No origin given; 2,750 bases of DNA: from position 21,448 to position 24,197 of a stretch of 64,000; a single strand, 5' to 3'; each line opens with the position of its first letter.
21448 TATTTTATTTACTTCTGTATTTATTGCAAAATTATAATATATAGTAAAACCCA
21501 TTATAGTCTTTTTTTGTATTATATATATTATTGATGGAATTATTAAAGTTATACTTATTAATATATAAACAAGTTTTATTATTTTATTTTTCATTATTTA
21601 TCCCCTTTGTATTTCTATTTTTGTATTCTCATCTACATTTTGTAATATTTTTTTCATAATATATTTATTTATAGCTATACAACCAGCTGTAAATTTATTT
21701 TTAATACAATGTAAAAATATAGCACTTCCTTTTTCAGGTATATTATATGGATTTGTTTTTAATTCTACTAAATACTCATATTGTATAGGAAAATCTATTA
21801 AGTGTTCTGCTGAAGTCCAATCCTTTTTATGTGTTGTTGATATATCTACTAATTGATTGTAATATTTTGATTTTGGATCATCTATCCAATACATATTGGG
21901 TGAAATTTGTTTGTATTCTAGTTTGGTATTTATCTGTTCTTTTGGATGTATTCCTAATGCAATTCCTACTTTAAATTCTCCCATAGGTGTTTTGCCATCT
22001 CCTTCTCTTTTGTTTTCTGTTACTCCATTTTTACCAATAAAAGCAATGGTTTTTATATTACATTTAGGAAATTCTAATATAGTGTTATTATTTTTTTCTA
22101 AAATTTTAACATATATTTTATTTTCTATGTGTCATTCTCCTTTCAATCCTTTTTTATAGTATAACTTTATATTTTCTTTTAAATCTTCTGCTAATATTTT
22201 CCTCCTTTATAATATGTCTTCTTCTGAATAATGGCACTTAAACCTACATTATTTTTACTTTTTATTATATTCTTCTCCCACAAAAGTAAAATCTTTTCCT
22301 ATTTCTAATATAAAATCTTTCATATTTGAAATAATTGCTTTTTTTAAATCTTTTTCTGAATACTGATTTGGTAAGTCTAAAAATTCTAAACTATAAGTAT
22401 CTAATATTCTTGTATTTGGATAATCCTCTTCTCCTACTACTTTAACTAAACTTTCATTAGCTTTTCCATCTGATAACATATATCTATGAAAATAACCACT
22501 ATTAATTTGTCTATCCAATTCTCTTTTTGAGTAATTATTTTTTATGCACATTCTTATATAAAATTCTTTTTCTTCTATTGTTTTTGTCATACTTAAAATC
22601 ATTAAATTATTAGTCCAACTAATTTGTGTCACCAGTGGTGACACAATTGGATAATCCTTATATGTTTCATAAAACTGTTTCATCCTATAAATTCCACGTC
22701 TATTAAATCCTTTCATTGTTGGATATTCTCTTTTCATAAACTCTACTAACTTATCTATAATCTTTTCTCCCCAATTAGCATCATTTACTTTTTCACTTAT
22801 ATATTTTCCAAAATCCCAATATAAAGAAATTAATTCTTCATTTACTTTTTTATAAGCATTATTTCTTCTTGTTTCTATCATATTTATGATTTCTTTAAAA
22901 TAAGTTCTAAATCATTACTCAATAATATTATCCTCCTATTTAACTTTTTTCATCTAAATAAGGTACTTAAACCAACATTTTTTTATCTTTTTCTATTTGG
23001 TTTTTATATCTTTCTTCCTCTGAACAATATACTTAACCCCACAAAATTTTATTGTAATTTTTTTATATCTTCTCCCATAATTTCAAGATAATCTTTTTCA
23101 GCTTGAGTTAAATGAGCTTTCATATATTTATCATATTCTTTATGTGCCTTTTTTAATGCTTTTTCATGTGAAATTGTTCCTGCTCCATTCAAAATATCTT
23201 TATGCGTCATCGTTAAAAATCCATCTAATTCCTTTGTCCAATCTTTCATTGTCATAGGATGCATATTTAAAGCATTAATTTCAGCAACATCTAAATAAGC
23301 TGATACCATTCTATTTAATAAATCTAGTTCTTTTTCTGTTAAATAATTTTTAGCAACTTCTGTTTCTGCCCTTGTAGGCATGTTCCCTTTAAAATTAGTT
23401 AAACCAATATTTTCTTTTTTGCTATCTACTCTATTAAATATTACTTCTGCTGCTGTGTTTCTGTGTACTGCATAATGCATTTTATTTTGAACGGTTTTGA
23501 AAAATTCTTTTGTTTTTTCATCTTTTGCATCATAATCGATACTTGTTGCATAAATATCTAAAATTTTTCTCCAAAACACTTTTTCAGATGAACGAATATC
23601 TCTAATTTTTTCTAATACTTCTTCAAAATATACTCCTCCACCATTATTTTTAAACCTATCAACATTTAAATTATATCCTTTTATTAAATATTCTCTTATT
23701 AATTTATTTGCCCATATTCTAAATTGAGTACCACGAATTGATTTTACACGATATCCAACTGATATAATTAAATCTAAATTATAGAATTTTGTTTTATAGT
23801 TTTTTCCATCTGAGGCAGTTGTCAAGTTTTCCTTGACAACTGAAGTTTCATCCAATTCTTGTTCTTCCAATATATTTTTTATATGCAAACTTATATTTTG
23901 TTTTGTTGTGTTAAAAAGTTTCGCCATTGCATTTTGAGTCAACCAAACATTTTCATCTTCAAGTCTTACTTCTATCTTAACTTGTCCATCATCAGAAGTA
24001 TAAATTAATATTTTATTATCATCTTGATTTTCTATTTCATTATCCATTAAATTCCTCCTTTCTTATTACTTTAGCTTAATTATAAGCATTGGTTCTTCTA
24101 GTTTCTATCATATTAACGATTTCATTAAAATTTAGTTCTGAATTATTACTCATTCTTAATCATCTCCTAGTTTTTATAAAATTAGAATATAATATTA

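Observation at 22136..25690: Decayed defence-type islet (HEPN-like orphan, RhuM, DUF1016 remnants) wedged between an L,D-transpeptidase gene and queH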

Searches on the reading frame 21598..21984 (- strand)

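Call 3: search_protein_families(library=pfam, proteins=[window:21598-21984:-], max_evalue=0.1)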
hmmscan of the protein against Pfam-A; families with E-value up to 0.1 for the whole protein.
window:21598-21984:- (128 aa): 1 family
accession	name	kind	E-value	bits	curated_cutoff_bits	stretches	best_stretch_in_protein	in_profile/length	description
PF03734.19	YkuD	-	0.00012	23.1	23.4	1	42-125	84-146/146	L,D-transpeptidase catalytic domain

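Call 5: search_protein_families(library=ncbifam, proteins=[window:21598-21984:-], max_evalue=0.1)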
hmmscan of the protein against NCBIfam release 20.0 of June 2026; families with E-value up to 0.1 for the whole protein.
window:21598-21984:- (128 aa): 0 families

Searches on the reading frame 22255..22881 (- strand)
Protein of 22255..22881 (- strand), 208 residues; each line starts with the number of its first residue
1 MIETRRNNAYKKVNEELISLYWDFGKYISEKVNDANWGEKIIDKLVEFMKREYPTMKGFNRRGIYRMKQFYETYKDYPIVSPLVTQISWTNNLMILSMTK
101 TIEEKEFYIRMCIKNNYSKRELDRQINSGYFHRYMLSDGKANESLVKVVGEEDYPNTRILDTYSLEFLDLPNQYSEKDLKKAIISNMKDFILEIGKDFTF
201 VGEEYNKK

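Call 3: search_protein_families(library=pfam, proteins=[window:22255-22881:-], max_evalue=0.1)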
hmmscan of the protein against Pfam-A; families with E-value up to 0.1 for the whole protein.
window:22255-22881:- (208 aa): 2 families
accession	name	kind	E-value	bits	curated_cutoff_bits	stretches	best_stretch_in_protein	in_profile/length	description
PF17761.7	DUF1016_N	-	9.1e-42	142.9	32.8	1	1-133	5-137/137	DUF1016 N-terminal domain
PF06250.17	YhcG_C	-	4.3e-13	49.8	32.5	1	159-206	4-51/157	YhcG PDDEXK nuclease domain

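Call 4: search_protein_families(library=padloc, proteins=[window:22255-22881:-], max_evalue=0.1)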
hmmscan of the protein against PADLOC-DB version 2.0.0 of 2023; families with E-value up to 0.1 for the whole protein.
window:22255-22881:- (208 aa): 31 families (the best 25 are shown)
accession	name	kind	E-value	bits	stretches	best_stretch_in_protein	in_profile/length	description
PDLC04795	PDC-S02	-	7.4e-69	230.6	1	2-206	35-237/357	-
PDLC04831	PDC-S02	-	7.4e-64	214.4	1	2-205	22-223/346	-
PDLC04822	PDC-S02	-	7.7e-63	210.8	1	1-205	20-218/294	-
PDLC04826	PDC-S02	-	3.5e-54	181.7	1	2-199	22-217/222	-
PDLC04807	PDC-S02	-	6.4e-54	181.5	1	1-203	23-229/351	-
PDLC04810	PDC-S02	-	2.5e-50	169.7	1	3-206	23-237/355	-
PDLC04827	PDC-S02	-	1.4e-47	160.3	1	2-203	21-223/234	-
PDLC04801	PDC-S02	-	5.5e-47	158.4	1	2-145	22-165/205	-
PDLC04803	PDC-S02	-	5.1e-43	145.7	1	55-205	6-150/269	-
PDLC04821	PDC-S02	-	1.1e-34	117.4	1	1-107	20-127/133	-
PDLC04794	PDC-S02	-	1.9e-34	116.6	1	1-88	11-98/108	-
PDLC04811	PDC-S02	-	4e-31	106.2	1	2-133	23-154/172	-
PDLC04820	PDC-S02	-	5.1e-31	106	1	4-203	39-245/332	-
PDLC04800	PDC-S02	-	1e-30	104.7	1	2-106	22-126/129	-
PDLC04804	PDC-S02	-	1.7e-25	87.9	1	2-133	22-154/203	-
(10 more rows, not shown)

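Call 5: search_protein_families(library=ncbifam, proteins=[window:22255-22881:-], max_evalue=0.1)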
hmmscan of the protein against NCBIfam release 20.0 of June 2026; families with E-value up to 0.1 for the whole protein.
window:22255-22881:- (208 aa): 0 families

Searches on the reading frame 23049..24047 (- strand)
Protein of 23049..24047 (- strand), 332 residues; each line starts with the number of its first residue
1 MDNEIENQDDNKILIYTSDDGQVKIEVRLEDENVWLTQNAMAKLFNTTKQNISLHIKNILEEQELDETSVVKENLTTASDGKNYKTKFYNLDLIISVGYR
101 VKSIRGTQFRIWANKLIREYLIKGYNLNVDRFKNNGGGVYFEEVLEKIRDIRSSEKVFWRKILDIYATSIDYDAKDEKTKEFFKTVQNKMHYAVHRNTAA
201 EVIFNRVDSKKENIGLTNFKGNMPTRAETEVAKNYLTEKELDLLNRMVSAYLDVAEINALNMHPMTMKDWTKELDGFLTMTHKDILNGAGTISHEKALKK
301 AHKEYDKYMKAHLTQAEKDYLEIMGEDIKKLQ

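Call 3: search_protein_families(library=pfam, proteins=[window:23049-24047:-], max_evalue=0.1)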
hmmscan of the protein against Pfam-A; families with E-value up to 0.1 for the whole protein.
window:23049-24047:- (332 aa): 1 family
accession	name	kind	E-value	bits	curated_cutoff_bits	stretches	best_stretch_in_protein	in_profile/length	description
PF13310.11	Virulence_RhuM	-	2.7e-103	345.1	33.7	1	69-312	1-248/252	Virulence protein RhuM family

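Call 4: search_protein_families(library=padloc, proteins=[window:23049-24047:-], max_evalue=0.1)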
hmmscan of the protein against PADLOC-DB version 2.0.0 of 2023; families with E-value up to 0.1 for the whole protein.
window:23049-24047:- (332 aa): 40 families (the best 25 are shown)
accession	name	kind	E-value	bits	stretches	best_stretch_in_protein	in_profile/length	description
PDLC04843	PDC-S05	-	8.9e-146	483.3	1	8-325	3-320/330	-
PDLC04853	PDC-S05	-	1.4e-136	453.1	1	9-325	4-323/336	-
PDLC04851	PDC-S05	-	2.8e-130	432.4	1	1-326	1-333/342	-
PDLC04852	PDC-S05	-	3e-121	402.6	1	1-321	1-325/346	-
PDLC04868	PDC-S05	-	4.6e-116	385.5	1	9-324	4-326/335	-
PDLC04864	PDC-S05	-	1.1e-108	360.8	1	66-324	2-263/277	-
PDLC04871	PDC-S05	-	1.8e-99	331.7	1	3-309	123-438/468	-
PDLC04870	PDC-S05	-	3.3e-91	302.4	1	7-209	5-209/214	-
PDLC04876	PDC-S05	-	4.3e-64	213.4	1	7-169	4-171/174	-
PDLC04858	PDC-S05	-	9.4e-55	182.1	1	10-136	4-130/138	-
PDLC04854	PDC-S05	-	2.2e-54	182.3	1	11-189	4-189/212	-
PDLC04965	PDC-S23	-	6.4e-53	178.3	1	10-155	4-150/327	-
PDLC04964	PDC-S23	-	1.9e-52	176.5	1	10-155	3-149/331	-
PDLC04872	PDC-S05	-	1.6e-51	172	1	9-137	3-134/152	-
PDLC04879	PDC-S05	-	3.2e-49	165.9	1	9-129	3-124/285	-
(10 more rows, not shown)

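Call 5: search_protein_families(library=ncbifam, proteins=[window:23049-24047:-], max_evalue=0.1)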
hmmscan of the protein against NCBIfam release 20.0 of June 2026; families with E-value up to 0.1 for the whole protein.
window:23049-24047:- (332 aa): 1 family
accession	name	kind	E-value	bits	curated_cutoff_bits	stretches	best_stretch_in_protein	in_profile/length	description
NF009189.0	PRK12537.1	equivalog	0.06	12.9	261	0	148-259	44-157/182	RNA polymerase sigma factor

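Call 81: search_protein_families(library=phrogs, proteins=[window:23049-24047:-], max_evalue=0.001)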
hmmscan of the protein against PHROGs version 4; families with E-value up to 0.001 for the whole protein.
window:23049-24047:- (332 aa): 0 families
